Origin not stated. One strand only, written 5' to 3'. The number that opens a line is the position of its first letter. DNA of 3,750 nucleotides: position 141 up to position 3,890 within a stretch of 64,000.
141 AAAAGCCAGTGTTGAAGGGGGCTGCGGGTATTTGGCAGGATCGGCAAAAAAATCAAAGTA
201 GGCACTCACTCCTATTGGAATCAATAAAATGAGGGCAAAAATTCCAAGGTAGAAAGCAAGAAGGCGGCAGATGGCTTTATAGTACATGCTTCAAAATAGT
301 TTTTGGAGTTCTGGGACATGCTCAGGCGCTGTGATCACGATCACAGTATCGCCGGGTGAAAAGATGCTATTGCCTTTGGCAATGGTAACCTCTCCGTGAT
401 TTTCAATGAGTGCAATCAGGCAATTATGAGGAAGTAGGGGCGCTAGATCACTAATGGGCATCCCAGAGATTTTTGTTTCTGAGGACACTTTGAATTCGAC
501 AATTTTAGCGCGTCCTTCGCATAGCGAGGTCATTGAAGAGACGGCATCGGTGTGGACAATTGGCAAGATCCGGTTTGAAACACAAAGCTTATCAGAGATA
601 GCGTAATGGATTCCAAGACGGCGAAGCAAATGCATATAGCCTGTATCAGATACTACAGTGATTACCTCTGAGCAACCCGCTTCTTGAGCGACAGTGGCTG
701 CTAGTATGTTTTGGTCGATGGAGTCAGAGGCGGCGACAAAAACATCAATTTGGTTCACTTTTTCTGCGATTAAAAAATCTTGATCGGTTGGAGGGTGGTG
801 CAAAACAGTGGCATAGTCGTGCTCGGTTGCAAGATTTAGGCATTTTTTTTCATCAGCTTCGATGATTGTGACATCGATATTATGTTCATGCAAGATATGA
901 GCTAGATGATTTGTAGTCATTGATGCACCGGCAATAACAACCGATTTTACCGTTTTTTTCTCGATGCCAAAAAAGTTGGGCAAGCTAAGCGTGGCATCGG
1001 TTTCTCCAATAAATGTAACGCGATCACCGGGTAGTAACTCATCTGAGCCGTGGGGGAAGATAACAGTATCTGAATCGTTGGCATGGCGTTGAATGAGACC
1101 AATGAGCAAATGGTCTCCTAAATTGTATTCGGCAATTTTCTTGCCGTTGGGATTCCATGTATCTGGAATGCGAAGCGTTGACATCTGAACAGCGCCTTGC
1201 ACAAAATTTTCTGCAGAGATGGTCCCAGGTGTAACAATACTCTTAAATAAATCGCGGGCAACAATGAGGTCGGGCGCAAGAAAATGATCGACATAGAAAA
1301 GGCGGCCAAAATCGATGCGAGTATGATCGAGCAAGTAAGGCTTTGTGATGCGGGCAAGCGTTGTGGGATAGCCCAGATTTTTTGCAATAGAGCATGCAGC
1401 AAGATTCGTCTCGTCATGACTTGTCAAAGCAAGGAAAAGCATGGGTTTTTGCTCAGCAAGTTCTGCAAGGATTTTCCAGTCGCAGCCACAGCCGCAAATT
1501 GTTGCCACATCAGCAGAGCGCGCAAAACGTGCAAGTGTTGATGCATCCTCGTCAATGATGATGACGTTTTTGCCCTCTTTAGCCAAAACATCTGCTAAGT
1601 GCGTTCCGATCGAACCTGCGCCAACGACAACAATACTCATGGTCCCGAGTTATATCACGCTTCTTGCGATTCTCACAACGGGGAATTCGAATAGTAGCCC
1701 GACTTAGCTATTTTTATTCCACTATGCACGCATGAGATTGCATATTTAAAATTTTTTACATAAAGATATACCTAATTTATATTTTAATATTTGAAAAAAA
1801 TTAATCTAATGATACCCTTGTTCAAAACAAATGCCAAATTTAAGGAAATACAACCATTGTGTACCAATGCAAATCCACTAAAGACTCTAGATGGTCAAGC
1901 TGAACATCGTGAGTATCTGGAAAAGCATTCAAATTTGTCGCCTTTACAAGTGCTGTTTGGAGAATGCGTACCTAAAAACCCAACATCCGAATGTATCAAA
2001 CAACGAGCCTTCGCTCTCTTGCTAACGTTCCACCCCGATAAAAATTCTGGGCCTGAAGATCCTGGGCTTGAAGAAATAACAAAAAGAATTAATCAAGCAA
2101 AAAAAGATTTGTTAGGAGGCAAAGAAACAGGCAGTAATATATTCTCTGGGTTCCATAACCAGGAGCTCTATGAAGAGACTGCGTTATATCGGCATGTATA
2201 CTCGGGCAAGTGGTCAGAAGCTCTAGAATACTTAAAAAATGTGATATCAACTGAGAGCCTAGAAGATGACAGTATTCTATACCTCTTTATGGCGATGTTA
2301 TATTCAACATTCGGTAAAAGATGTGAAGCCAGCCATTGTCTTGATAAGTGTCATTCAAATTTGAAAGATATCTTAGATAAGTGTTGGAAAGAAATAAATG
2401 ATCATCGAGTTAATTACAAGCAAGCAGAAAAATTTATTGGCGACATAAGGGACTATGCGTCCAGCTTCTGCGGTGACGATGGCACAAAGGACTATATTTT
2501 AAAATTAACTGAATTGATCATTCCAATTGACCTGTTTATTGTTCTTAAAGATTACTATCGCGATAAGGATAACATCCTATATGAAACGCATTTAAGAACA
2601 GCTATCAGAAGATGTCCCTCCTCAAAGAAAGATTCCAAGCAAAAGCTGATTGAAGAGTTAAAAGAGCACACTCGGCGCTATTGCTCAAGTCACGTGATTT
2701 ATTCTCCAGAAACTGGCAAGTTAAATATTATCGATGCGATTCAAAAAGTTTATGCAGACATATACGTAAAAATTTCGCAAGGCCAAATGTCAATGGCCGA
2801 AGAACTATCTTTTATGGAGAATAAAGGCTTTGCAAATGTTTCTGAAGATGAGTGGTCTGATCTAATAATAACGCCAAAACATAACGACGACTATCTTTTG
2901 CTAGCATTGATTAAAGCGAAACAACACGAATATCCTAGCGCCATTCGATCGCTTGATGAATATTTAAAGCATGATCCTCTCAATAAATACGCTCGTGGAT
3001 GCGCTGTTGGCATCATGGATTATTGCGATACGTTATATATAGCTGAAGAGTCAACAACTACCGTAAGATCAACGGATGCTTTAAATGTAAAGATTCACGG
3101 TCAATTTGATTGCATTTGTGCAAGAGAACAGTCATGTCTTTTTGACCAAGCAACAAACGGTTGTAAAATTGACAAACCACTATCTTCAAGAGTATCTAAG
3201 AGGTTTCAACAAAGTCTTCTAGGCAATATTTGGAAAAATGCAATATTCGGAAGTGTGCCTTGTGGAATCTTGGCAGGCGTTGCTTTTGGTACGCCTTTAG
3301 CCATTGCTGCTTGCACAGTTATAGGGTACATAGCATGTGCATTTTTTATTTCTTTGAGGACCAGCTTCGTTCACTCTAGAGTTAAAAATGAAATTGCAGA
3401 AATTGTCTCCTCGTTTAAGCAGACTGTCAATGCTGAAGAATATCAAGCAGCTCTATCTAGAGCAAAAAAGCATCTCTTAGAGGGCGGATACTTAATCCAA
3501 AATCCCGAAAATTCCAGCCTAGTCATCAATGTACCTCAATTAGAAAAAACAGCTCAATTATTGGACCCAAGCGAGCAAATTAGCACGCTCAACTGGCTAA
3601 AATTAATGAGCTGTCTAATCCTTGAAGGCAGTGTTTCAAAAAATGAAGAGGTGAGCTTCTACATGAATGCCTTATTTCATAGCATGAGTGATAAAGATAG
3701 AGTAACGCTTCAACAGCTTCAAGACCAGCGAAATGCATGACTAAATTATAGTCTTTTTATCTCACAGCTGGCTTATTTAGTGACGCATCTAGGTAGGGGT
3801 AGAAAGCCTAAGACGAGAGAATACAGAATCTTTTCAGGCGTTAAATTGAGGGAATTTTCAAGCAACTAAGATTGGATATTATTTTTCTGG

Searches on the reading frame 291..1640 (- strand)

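Call 36: search_protein_families(library=pfam, proteins=[window:291-1640:-], max_evalue=0.001)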
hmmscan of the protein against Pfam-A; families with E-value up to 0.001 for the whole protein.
window:291-1640:- (449 aa): 18 families
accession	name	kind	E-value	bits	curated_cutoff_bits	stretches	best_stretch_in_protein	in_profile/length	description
PF02254.24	TrkA_N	-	6.4e-36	123.6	23.8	2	234-349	1-115/116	TrkA-N domain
PF02080.26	TrkA_C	-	9.7e-21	73.9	27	2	380-449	1-70/71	TrkA-C domain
PF13478.12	XdhC_C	-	1.3e-09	39.1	29.7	0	3-101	1-104/125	XdhC Rossmann domain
PF03435.24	Sacchrp_dh_NADP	-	5.5e-08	33.6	25.1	1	3-43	1-43/129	Saccharopine dehydrogenase NADP binding domain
PF07992.20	Pyr_redox_2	-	1.2e-07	31.9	26.1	0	2-36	144-178/291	Pyridine nucleotide-disulphide oxidoreductase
PF00070.33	Pyr_redox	-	1.6e-07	32.2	22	0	2-36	1-35/82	Pyridine nucleotide-disulphide oxidoreductase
PF01494.25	FAD_binding_3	-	2.5e-06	27.4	22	0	2-39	3-40/349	FAD binding domain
PF01488.26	Shikimate_DH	-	5e-06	27.1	24.3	0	230-312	11-90/138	Shikimate / quinate 5-dehydrogenase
PF01210.29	NAD_Gly3P_dh_N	-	6.1e-06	26.7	23.1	0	3-39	2-38/158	NAD-dependent glycerol-3-phosphate dehydrogenase N-terminus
PF02737.24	3HCDH_N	-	2.3e-05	24.8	22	1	3-41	2-40/180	3-hydroxyacyl-CoA dehydrogenase, NAD binding domain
PF13450.12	NAD_binding_8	-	2.5e-05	24.9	21.9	0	5-33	1-29/68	NAD(P)-binding Rossmann-like domain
PF02558.23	ApbA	-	3.5e-05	23.9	22.2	1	3-42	1-39/150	Ketopantoate reductase PanE/ApbA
PF03721.20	UDPG_MGDP_dh_N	-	0.00011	22.2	27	1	1-40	1-40/187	UDP-glucose/GDP-mannose dehydrogenase family, NAD binding domain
PF01370.27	Epimerase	-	0.00019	21.4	20.9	0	3-65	1-64/240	NAD dependent epimerase/dehydratase family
PF03807.23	F420_oxidored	-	0.00034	21.6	21.6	0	3-46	2-47/94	NADP oxidoreductase coenzyme F420-dependent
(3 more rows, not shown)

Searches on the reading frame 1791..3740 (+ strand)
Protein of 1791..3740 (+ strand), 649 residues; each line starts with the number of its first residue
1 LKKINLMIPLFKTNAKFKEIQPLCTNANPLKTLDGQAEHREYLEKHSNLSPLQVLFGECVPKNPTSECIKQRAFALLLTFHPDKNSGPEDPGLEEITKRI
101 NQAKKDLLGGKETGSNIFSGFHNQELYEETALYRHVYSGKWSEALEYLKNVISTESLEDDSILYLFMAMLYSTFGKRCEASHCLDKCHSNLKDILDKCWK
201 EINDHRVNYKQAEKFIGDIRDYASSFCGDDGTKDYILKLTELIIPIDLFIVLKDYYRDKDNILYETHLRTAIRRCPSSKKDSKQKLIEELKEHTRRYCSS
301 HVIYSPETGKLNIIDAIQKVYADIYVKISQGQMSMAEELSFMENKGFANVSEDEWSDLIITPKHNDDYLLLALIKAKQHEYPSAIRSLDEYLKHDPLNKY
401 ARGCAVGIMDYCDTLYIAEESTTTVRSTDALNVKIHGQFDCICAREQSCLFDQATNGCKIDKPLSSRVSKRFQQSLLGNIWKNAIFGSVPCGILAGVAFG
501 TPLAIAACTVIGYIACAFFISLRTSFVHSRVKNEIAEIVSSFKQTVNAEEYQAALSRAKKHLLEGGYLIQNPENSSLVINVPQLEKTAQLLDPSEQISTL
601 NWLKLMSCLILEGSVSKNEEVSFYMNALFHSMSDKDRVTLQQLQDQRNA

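Call 36: search_protein_families(library=pfam, proteins=[window:1791-3740:+], max_evalue=0.001)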
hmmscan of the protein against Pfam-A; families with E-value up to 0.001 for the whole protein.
window:1791-3740:+ (649 aa): 1 family
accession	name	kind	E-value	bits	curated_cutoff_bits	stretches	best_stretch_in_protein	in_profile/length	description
PF00226.36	DnaJ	-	0.00026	21.5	27.8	1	60-107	8-53/63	DnaJ domain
